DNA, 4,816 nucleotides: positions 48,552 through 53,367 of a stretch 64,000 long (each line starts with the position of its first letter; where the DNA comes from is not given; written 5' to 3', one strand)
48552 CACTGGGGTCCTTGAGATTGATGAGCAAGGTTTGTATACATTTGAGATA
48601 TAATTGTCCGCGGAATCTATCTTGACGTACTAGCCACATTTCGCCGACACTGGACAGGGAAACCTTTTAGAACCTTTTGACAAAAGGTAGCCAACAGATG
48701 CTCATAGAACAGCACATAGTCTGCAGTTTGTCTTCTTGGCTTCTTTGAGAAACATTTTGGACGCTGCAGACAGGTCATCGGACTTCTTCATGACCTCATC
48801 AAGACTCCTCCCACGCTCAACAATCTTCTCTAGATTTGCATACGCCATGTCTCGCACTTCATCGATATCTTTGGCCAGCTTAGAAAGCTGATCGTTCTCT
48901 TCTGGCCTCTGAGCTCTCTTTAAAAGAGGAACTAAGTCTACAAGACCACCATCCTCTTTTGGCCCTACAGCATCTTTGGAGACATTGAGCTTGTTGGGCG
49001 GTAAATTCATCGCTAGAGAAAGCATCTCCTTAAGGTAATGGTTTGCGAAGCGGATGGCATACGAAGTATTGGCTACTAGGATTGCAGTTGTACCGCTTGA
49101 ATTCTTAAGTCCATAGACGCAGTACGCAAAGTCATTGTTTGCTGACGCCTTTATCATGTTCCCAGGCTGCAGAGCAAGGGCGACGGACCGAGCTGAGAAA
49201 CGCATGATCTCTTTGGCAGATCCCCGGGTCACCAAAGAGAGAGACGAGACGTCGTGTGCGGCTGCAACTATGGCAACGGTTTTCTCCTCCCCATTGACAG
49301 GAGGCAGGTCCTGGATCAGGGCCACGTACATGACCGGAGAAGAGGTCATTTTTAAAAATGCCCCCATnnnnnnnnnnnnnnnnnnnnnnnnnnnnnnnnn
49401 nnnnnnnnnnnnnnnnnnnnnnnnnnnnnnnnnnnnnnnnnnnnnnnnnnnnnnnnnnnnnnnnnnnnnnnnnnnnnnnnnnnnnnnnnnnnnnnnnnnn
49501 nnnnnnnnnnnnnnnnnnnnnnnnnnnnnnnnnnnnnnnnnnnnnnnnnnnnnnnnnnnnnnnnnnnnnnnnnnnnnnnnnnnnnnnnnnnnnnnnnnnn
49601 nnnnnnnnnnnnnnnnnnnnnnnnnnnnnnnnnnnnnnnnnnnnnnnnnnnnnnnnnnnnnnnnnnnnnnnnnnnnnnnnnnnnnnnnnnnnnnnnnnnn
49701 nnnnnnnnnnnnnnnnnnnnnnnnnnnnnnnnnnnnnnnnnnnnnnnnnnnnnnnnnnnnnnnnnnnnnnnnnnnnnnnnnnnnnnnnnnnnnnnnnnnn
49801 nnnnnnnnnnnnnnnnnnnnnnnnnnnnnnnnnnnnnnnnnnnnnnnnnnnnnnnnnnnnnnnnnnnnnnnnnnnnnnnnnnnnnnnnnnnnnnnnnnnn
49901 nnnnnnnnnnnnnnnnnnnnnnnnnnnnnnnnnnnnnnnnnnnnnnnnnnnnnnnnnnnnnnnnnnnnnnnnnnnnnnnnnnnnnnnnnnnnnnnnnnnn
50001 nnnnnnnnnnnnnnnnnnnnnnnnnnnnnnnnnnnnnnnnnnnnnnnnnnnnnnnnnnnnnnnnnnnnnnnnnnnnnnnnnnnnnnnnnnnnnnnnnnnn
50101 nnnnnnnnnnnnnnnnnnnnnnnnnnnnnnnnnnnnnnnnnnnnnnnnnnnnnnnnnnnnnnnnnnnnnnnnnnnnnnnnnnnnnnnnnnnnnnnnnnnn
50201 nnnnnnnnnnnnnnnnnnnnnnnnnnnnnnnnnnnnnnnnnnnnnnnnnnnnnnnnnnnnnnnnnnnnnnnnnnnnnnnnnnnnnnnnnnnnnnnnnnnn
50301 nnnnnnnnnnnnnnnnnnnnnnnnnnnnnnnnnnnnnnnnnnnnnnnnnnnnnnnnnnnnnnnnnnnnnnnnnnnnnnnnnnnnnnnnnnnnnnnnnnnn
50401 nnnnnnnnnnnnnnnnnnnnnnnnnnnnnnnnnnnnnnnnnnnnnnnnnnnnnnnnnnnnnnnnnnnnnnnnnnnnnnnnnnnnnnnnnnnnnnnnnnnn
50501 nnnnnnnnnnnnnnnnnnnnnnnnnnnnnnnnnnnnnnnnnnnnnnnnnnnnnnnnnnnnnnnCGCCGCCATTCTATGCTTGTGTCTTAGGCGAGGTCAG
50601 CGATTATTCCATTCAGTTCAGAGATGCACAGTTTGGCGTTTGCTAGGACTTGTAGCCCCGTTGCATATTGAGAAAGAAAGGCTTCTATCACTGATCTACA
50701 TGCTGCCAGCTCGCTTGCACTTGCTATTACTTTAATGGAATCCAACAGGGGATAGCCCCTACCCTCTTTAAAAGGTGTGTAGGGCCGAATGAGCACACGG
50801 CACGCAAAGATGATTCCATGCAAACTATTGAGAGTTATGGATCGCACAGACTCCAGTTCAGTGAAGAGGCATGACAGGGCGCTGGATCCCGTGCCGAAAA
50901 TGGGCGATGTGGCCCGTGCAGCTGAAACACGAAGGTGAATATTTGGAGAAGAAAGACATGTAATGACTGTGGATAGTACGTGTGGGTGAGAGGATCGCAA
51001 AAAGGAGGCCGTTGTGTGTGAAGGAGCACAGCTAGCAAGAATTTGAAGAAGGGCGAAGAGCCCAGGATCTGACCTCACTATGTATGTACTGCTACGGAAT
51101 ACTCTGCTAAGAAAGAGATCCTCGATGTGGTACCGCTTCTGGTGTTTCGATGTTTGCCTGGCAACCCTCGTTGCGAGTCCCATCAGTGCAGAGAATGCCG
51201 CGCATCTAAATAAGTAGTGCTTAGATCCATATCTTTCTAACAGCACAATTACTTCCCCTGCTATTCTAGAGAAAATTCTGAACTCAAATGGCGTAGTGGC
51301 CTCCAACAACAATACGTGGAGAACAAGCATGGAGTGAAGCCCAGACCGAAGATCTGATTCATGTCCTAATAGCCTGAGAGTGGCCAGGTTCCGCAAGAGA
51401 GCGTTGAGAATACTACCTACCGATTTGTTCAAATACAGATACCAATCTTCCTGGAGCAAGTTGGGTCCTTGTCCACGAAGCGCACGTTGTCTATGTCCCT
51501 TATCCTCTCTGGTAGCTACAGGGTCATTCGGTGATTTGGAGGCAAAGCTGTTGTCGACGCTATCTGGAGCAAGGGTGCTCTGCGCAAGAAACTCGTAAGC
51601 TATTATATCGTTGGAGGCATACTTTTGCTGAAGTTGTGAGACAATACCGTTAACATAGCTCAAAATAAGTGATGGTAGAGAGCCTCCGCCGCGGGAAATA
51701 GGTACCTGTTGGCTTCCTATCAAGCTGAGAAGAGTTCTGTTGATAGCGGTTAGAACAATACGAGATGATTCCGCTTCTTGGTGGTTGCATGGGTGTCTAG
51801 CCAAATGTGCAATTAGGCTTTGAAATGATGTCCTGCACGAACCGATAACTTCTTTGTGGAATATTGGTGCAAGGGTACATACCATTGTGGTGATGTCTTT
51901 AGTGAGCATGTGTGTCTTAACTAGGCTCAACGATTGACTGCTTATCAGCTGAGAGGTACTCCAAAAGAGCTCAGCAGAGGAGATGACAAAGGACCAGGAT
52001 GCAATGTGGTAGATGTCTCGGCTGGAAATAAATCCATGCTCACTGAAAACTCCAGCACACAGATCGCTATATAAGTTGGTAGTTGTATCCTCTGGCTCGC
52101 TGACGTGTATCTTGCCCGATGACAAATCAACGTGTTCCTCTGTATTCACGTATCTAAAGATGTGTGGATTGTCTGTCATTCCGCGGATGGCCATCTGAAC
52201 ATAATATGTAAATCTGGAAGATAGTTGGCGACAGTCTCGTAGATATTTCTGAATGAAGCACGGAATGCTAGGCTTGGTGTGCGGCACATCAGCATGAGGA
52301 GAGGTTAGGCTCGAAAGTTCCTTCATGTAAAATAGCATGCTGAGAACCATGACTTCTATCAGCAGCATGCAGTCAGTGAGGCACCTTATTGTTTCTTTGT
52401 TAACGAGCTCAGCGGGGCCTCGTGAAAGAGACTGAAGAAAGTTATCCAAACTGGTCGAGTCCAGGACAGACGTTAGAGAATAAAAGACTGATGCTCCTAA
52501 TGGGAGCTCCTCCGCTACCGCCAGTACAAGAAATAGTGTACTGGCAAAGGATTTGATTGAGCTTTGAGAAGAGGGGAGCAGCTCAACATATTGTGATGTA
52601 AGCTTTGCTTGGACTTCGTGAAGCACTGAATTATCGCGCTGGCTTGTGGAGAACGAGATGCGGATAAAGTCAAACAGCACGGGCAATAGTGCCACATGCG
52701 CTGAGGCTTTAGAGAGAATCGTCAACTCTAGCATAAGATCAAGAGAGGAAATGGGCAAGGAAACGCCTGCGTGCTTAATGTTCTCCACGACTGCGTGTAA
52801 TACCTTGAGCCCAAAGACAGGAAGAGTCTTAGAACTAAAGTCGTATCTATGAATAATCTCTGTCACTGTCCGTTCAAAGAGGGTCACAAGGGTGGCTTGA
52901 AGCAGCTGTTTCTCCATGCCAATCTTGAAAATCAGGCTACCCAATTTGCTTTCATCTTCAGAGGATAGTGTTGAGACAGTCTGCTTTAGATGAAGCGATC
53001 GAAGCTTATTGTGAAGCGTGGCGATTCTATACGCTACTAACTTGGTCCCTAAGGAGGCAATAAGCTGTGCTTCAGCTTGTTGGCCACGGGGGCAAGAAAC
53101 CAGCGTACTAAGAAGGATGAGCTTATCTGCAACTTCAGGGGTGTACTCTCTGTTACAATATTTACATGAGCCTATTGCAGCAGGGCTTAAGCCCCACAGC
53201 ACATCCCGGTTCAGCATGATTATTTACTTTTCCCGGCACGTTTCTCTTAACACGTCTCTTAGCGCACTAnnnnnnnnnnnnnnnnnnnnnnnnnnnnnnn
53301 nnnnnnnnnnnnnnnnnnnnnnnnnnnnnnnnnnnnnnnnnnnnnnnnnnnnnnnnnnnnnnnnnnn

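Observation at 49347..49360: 8-bp palindrome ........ is the whole spacer between the divergent Ykt6 and Rpt4 start codons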

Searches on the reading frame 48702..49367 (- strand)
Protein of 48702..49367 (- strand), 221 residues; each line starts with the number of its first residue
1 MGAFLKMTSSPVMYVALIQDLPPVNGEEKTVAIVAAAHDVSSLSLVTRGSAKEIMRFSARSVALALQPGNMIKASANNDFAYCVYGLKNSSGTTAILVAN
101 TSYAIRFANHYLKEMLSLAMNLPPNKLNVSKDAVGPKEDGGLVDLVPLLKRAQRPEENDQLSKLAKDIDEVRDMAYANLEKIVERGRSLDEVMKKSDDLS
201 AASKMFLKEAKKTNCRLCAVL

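Call 3: search_protein_families(library=pfam, proteins=[window:48702-49367:-], max_evalue=0.01)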
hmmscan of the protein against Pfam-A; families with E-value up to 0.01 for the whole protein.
window:48702-49367:- (221 aa): 1 family
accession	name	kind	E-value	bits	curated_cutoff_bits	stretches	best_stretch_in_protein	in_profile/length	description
PF00957.27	Synaptobrevin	-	7.1e-11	42.2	26.4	1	157-218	1-62/89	Synaptobrevin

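Call 6: find_homologous_proteins(query=window:48702-49367:-, max_evalue=0.001)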
Query window:48702-49367:- (221 aa): 4 proteins with E <= 0.001 among 443 candidates.
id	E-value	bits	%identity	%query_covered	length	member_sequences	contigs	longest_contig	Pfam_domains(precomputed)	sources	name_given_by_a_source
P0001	9.8e-135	465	99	100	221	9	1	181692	PF00957.28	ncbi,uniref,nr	ncbi:Putative synaptobrevin family protein [Giardia duodenalis]|uniref:Putative synaptobrevin family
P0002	1.8e-117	408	89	97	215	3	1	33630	PF00957.28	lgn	-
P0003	1.6e-113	395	89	95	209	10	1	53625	PF00957.28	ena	-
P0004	1.0e-76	275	59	97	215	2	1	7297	PF00957.28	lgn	-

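Call 11: find_encoding_contigs(protein=P0002, flank=3000, max_places=3)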
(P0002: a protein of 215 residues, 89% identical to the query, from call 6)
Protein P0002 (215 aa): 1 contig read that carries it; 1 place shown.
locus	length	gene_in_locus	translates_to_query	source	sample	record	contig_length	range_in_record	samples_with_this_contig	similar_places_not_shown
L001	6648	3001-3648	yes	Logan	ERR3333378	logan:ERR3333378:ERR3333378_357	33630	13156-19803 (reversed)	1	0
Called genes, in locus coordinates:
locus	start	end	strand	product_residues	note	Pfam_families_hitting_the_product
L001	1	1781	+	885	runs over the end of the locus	PF25151:TPR_Trm732_C (weak)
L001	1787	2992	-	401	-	PF16450:Prot_ATP_ID_OB_C (weak), PF13191:AAA_16 (faint), PF00004:AAA, PF17862:AAA_lid_3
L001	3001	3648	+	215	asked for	PF00957:Synaptobrevin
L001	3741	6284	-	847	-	-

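Call 12: find_encoding_contigs(protein=P0003, flank=3000, max_places=3)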
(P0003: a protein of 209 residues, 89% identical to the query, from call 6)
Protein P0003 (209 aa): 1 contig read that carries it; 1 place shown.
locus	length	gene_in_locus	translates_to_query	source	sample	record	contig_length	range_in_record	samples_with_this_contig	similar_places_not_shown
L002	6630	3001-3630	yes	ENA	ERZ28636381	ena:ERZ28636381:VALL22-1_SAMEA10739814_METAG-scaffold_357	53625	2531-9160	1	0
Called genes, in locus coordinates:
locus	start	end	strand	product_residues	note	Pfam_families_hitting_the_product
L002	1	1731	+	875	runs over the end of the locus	PF25151:TPR_Trm732_C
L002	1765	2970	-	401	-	PF16450:Prot_ATP_ID_OB_C (weak), PF13191:AAA_16 (faint), PF00004:AAA, PF17862:AAA_lid_3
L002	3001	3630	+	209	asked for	PF00957:Synaptobrevin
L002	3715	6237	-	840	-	-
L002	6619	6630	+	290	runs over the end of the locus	PF05739:SNARE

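Call 13: find_encoding_contigs(protein=P0004, flank=3000, max_places=3)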
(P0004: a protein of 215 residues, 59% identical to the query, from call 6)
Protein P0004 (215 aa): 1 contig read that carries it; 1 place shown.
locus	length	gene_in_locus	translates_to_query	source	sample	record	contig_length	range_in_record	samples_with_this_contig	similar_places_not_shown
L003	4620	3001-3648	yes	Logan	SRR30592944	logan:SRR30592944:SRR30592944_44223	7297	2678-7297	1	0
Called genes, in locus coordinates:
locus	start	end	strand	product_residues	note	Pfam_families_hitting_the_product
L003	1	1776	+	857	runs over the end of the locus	-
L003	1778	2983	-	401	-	PF13191:AAA_16 (faint), PF16450:Prot_ATP_ID_OB_C, PF00004:AAA, PF13401:AAA_22 (faint), PF17862:AAA_lid_3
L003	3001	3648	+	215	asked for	PF00957:Synaptobrevin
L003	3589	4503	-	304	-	PF00069:Pkinase (faint)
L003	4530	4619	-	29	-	?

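Call 32: list_cluster_members(proteins=[P0001, P0005, P0002, P0003])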
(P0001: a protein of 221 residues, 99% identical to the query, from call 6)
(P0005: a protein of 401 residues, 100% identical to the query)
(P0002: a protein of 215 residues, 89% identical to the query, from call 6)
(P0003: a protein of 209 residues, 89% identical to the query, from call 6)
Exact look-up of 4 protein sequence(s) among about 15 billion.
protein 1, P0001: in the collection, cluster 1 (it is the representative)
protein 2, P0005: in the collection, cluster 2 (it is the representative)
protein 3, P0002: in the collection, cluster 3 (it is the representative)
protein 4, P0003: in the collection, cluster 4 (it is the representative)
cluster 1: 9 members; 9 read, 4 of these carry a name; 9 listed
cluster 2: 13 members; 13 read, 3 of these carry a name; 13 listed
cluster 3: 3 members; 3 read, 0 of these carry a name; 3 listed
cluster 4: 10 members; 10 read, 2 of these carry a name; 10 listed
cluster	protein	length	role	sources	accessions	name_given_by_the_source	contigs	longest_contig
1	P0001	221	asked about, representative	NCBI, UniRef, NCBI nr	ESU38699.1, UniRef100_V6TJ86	Putative synaptobrevin family protein [Giardia duodenalis] | Putative synaptobrevin family protein n=1 Tax=Giardia intestinalis TaxID=5741 ... | Putative synaptobrevin family protein [Giardia intestinalis]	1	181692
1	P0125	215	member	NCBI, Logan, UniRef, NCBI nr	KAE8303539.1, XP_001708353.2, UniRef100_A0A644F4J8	R-SNARE 2 [Giardia duodenalis] | R-SNARE 2 n=1 Tax=Giardia intestinalis (strain ATCC 50803 / WB clone C6) TaxID=184922 ... | R-SNARE 2 [Giardia intestinalis]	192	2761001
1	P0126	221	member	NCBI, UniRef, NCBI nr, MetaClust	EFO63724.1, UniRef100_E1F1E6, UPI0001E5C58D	Prenylated synaptobrevin/VAMP, putative [Giardia lamblia P15] | Prenylated synaptobrevin/VAMP, putative n=1 Tax=Giardia intestinalis (strain P15) ... | status=active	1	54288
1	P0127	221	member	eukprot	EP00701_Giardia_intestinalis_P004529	XP_001708353.1 Prenylated synaptobrevin/VAMP, putative [Giardia lamblia ATCC 50803]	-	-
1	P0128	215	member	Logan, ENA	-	-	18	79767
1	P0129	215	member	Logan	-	-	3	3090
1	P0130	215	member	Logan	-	-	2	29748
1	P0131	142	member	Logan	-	-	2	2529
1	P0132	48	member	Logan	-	-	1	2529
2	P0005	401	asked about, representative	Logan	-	-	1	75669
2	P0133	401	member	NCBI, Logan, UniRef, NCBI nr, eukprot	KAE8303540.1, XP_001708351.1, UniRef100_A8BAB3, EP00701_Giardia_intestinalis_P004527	26S protease regulatory subunit 7 [Giardia duodenalis] | 26S protease regulatory subunit 7 n=1 Tax=Giardia intestinalis (strain ATCC 50803 / WB ... | 26S protease regulatory subunit 7 [Giardia intestinalis]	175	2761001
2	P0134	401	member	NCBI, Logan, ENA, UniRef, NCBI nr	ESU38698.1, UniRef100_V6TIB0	ATP-dependent 26S proteasome regulatory subunit [Giardia duodenalis] | ATP-dependent 26S proteasome regulatory subunit n=1 Tax=Giardia intestinalis TaxID=5741 ... | ATP-dependent 26S proteasome regulatory subunit [Giardia intestinalis]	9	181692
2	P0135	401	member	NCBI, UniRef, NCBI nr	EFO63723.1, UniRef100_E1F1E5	26S protease regulatory subunit 7 [Giardia lamblia P15] | 26S protease regulatory subunit 7 n=1 Tax=Giardia intestinalis (strain P15) TaxID=658858 ...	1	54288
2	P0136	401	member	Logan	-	-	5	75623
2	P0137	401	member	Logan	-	-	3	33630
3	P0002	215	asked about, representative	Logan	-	-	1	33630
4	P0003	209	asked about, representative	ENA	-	-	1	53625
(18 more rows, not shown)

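Call 34: search_solved_structures(query=window:48702-49349:-, max_evalue=0.01)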
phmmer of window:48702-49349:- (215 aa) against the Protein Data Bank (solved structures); distinct sequences matched with E-value up to 0.01: 19.
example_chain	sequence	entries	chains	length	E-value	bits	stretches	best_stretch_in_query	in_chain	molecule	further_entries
3kyq_A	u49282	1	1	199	1.9e-17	67.1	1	19-214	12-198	Synaptobrevin homolog YKT6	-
6j74_C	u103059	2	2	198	1.9e-17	67.1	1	19-214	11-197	Synaptobrevin homolog YKT6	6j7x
6j7f_C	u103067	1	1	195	8.3e-17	65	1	19-209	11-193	Synaptobrevin homolog YKT6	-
2nps_A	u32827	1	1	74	1.7e-06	31.4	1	151-207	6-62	Vesicle-associated membrane protein 4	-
1gl2_A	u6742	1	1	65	2.6e-05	27.6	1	151-206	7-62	ENDOBREVIN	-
7bv6_A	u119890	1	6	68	0.00013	25.3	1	152-206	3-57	Vesicle-associated membrane protein 8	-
4wy4_A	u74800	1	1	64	0.0008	22.7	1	153-206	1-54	Vesicle-associated membrane protein 8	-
8hr0_C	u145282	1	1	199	0.0013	22.1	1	155-210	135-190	Vesicle-trafficking protein SEC22b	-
2nup_C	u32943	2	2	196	0.0013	22.1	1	155-210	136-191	Vesicle-trafficking protein SEC22b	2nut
2n1t_A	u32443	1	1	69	0.0013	22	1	152-207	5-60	Vesicle-associated membrane protein 2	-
1n7s_A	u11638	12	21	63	0.0014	22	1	152-207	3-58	vesicle-associated membrane protein 2 | Vesicle-associated membrane protein 3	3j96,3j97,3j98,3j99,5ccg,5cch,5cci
1kil_A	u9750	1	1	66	0.0015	21.8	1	152-207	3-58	Synaptobrevin SNARE motif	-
9zbe_C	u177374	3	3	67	0.0017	21.6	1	152-202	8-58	Nyv1 SNARE motif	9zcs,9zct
1sfc_A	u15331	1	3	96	0.0019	21.5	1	151-206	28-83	PROTEIN (SYNAPTOBREVIN 2)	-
6ip1_A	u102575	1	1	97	0.0019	21.5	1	151-206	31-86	Vesicle-associated membrane protein 2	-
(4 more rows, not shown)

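Call 40: find_encoding_contigs(protein=P0126, flank=1500, max_places=2)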
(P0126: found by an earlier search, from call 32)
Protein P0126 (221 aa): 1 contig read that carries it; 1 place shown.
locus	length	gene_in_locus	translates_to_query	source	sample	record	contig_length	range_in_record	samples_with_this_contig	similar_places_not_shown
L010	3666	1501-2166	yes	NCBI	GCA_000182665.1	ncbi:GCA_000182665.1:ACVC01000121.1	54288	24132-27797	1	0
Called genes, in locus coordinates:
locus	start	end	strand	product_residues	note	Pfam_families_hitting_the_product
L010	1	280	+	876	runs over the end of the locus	PF25151:TPR_Trm732_C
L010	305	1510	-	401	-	PF16450:Prot_ATP_ID_OB_C (weak), PF13191:AAA_16 (faint), PF00004:AAA, PF17862:AAA_lid_3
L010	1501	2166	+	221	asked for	PF00957:Synaptobrevin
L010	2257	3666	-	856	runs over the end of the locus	-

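Call 41: find_encoding_contigs(protein=P0125, flank=1500, max_places=4)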
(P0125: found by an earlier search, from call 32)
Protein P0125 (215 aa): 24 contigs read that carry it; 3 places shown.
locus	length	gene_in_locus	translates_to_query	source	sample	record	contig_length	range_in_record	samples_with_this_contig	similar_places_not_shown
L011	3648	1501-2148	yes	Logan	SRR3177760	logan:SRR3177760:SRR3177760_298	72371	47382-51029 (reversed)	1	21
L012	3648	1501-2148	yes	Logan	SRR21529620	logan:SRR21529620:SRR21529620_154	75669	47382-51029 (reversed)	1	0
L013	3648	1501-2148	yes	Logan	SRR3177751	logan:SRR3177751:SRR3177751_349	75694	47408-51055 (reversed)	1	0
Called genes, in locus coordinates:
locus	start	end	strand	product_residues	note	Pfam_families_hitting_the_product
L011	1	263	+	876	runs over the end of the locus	PF25151:TPR_Trm732_C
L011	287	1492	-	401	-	PF16450:Prot_ATP_ID_OB_C (weak), PF13191:AAA_16 (faint), PF00004:AAA, PF17862:AAA_lid_3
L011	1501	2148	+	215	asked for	PF00957:Synaptobrevin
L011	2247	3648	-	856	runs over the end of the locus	-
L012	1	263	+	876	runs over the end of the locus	PF25151:TPR_Trm732_C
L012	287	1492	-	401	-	PF16450:Prot_ATP_ID_OB_C (weak), PF13191:AAA_16 (faint), PF00004:AAA, PF17862:AAA_lid_3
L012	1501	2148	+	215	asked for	PF00957:Synaptobrevin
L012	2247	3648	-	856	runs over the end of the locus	-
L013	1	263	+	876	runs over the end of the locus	PF25151:TPR_Trm732_C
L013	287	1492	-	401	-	PF16450:Prot_ATP_ID_OB_C (weak), PF13191:AAA_16 (faint), PF00004:AAA, PF17862:AAA_lid_3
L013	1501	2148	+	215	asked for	PF00957:Synaptobrevin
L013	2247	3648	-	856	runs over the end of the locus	-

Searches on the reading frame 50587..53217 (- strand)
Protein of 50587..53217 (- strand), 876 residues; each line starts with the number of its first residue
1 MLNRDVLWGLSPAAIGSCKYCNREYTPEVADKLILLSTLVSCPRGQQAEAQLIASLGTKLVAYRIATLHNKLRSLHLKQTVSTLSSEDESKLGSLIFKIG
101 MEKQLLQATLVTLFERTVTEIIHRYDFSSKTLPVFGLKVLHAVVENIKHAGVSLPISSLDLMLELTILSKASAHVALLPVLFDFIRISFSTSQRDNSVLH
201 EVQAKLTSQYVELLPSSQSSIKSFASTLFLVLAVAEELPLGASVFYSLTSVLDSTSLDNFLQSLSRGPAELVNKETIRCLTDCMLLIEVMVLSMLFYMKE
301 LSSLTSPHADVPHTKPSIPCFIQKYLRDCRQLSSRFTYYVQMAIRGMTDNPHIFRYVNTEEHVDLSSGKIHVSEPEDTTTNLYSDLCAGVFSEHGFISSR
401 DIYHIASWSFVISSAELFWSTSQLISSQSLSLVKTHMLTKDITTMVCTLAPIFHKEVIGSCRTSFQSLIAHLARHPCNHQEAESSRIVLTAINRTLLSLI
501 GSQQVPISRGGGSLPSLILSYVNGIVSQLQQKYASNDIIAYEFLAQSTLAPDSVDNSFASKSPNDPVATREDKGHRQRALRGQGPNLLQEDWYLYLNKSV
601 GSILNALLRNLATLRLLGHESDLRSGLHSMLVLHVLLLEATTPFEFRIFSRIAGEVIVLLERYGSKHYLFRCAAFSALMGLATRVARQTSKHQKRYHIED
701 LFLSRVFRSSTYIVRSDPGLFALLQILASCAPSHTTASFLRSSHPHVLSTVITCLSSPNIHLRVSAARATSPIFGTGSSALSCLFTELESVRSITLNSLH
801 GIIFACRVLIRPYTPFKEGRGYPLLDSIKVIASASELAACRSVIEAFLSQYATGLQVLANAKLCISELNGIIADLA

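Call 3: search_protein_families(library=pfam, proteins=[window:50587-53217:-], max_evalue=0.01)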
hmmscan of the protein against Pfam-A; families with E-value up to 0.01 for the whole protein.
window:50587-53217:- (876 aa): 1 family
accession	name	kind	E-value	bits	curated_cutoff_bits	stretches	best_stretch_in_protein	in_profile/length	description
PF25151.1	TPR_Trm732_C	-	8.9e-09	35.9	27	1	715-807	65-157/159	Trm732, C-terminal TPR repeats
